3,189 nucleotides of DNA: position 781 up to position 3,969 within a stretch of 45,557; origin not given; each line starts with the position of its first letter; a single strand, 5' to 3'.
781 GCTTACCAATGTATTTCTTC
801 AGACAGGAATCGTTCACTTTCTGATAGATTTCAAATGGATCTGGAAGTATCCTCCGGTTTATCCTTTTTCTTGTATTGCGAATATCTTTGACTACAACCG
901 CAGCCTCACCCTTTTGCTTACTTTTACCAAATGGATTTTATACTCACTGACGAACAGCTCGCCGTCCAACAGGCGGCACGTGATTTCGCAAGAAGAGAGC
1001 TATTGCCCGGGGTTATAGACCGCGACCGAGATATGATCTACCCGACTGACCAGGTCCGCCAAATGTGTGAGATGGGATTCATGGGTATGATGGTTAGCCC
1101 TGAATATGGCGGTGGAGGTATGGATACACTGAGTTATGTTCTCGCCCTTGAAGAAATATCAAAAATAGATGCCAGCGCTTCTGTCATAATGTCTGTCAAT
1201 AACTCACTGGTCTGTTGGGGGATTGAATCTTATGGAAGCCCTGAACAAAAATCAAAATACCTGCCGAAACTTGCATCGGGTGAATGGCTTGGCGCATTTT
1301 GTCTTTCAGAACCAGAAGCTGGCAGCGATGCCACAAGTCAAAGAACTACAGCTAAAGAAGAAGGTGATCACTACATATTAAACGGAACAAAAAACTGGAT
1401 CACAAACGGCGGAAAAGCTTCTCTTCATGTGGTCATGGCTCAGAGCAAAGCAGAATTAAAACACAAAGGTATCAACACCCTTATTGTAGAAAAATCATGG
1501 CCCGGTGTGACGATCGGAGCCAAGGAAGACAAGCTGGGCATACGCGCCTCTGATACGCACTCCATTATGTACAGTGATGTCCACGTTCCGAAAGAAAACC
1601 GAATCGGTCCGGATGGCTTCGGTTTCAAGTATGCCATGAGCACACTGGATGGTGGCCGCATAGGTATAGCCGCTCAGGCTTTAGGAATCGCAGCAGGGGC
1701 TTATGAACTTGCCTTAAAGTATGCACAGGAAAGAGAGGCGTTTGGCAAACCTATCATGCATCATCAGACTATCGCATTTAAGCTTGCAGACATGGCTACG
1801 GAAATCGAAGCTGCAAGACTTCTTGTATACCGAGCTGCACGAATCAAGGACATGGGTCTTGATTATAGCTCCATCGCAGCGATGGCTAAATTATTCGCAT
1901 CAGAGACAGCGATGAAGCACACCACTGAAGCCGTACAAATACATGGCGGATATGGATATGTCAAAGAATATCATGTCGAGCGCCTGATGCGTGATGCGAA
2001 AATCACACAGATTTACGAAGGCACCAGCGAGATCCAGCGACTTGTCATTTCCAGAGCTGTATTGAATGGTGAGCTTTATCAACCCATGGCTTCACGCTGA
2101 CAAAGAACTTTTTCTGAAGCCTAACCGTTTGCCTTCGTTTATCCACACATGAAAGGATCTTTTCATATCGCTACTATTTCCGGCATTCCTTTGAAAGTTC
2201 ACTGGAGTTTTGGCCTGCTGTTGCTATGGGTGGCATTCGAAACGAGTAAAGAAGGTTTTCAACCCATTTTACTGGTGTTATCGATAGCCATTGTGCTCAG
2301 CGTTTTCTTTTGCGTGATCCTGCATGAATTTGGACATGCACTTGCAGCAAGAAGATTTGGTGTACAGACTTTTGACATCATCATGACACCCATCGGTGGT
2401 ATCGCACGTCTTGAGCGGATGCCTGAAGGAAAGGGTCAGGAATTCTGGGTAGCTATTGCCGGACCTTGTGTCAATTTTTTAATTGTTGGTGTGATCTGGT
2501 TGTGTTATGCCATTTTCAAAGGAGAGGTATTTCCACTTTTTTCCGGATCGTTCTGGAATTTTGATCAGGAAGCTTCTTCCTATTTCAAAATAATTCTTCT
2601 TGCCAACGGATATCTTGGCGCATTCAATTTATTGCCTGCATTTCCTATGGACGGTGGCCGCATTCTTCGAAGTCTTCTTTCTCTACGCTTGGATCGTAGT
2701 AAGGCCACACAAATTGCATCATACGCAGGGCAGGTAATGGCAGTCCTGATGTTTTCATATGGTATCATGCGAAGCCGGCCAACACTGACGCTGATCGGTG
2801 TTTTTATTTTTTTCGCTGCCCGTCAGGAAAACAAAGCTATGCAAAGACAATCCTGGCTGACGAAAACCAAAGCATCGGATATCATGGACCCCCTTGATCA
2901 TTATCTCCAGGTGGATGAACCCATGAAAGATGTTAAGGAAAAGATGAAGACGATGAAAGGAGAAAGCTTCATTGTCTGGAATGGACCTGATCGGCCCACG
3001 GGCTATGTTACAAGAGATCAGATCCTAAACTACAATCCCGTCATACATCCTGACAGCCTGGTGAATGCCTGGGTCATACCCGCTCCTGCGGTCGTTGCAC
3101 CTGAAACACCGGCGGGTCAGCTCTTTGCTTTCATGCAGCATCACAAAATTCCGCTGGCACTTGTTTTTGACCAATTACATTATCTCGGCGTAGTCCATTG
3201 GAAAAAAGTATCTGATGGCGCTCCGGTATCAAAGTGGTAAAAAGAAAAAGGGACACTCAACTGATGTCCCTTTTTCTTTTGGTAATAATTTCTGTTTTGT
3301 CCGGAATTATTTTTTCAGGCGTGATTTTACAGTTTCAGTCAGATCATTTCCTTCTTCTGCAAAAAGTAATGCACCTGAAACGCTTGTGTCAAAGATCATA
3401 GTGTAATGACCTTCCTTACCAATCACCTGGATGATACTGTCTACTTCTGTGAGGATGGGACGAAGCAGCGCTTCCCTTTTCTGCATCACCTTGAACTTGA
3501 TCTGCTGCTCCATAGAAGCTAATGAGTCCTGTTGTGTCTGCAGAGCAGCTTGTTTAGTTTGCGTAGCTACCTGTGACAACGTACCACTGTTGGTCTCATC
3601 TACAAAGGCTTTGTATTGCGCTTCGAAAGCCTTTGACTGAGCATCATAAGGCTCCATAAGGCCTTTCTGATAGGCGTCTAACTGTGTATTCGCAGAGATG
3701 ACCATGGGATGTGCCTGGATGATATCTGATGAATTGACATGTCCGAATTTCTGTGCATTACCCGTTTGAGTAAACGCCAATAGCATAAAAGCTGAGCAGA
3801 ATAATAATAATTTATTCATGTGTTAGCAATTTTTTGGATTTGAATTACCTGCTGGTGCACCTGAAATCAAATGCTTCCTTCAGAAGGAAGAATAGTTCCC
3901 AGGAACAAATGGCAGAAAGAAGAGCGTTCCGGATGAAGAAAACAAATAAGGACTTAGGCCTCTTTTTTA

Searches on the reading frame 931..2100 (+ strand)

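Call 7: search_protein_families(library=pfam, proteins=[window:931-2100:+], max_evalue=0.001)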
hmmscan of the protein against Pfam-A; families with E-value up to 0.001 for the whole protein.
window:931-2100:+ (389 aa): 5 families
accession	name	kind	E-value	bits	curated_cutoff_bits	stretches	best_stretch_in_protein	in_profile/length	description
PF00441.29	Acyl-CoA_dh_1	-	1.9e-53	181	22.4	1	231-378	3-150/150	Acyl-CoA dehydrogenase, C-terminal domain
PF02771.21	Acyl-CoA_dh_N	-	1.3e-37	129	22.9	1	6-118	1-113/113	Acyl-CoA dehydrogenase, N-terminal domain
PF02770.24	Acyl-CoA_dh_M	-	8.6e-26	90.4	33.3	1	122-217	1-97/97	Acyl-CoA dehydrogenase, middle domain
PF08028.16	Acyl-CoA_dh_2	-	1.1e-25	90.9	22.7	1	244-366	1-133/134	Acyl-CoA dehydrogenase, C-terminal domain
PF22924.1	ACOX_C_alpha1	-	5.2e-06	26.8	27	1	242-376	7-167/169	Acyl-CoA oxidase, C-alpha1 domain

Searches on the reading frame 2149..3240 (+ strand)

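Call 7: search_protein_families(library=pfam, proteins=[window:2149-3240:+], max_evalue=0.001)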
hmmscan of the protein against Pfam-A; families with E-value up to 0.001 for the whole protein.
window:2149-3240:+ (363 aa): 3 families
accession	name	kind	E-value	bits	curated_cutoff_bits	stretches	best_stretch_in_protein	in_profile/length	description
PF02163.28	Peptidase_M50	-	2.5e-23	83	27.2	1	48-201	2-218/221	Peptidase family M50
PF00571.33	CBS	-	1.3e-06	29.1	24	0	243-295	2-54/57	CBS domain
PF13398.12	Peptidase_M50B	-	0.00061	20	26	1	53-120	22-89/201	Peptidase M50B-like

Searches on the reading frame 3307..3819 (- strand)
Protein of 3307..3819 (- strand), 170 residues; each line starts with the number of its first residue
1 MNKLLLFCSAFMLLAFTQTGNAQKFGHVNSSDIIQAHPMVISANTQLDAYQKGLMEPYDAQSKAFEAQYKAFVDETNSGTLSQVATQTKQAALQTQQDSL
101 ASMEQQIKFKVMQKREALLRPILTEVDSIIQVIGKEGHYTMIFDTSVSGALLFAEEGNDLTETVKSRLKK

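Call 7: search_protein_families(library=pfam, proteins=[window:3307-3819:-], max_evalue=0.001)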
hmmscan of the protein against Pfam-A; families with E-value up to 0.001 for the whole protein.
window:3307-3819:- (170 aa): 1 family
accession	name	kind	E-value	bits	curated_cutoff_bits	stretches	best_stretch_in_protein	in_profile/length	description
PF03938.19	OmpH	-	1.9e-26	93.4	32.4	1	24-168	1-141/141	Outer membrane protein (OmpH-like)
